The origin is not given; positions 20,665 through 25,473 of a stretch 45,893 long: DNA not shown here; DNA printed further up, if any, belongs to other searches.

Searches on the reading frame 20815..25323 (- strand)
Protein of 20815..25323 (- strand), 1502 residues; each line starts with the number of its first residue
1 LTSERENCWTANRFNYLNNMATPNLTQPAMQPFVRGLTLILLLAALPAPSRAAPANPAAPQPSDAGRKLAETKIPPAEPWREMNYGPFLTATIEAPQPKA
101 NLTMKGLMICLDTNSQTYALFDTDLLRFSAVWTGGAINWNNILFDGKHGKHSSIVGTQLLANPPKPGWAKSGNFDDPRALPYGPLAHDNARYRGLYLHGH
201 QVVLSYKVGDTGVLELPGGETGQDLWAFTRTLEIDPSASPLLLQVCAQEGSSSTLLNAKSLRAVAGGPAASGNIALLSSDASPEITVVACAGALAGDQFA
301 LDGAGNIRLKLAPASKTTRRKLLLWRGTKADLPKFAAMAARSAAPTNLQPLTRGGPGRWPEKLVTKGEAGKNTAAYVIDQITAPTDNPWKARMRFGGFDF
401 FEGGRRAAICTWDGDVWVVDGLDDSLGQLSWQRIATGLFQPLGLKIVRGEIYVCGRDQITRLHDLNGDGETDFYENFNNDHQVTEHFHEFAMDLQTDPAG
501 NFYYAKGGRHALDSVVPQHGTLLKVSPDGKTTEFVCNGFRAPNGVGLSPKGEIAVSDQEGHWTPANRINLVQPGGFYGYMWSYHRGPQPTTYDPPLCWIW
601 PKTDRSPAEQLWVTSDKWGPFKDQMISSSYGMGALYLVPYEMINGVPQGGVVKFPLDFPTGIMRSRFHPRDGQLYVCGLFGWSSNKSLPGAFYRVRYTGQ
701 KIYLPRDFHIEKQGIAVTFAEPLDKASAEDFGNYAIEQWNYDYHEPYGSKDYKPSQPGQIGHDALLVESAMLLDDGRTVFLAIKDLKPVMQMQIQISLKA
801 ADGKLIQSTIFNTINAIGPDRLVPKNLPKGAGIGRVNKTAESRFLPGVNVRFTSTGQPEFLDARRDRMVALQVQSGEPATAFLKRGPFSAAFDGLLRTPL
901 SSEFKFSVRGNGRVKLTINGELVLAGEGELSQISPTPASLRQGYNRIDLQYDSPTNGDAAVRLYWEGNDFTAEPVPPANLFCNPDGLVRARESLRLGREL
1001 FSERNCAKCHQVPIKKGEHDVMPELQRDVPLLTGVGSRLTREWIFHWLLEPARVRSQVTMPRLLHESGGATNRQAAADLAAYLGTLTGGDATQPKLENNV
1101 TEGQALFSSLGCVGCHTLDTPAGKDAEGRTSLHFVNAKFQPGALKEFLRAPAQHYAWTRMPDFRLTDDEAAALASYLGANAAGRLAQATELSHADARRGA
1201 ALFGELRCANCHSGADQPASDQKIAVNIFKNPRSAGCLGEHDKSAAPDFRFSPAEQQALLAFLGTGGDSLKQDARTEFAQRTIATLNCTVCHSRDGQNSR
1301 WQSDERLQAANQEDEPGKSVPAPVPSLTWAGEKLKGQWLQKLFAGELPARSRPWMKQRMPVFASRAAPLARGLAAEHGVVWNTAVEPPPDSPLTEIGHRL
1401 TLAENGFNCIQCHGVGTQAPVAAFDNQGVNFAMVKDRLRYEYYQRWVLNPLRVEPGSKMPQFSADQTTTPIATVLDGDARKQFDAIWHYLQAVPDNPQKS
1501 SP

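Call 45: search_protein_families(library=pfam, proteins=[window:20815-25323:-])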
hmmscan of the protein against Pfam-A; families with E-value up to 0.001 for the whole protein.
window:20815-25323:- (1502 aa): 3 families
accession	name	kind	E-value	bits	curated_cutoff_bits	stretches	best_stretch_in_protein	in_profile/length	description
PF20601.3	DUF6797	-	1e-31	110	24.9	1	119-215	1-96/96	Domain of unknown function (DUF6797)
PF00034.26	Cytochrom_C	-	6.3e-26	92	21.3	2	1101-1177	2-86/90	Cytochrome c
PF13442.11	Cytochrome_CBB3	-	4e-19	69.2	27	1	1099-1177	2-68/68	Cytochrome C oxidase, cbb3-type, subunit III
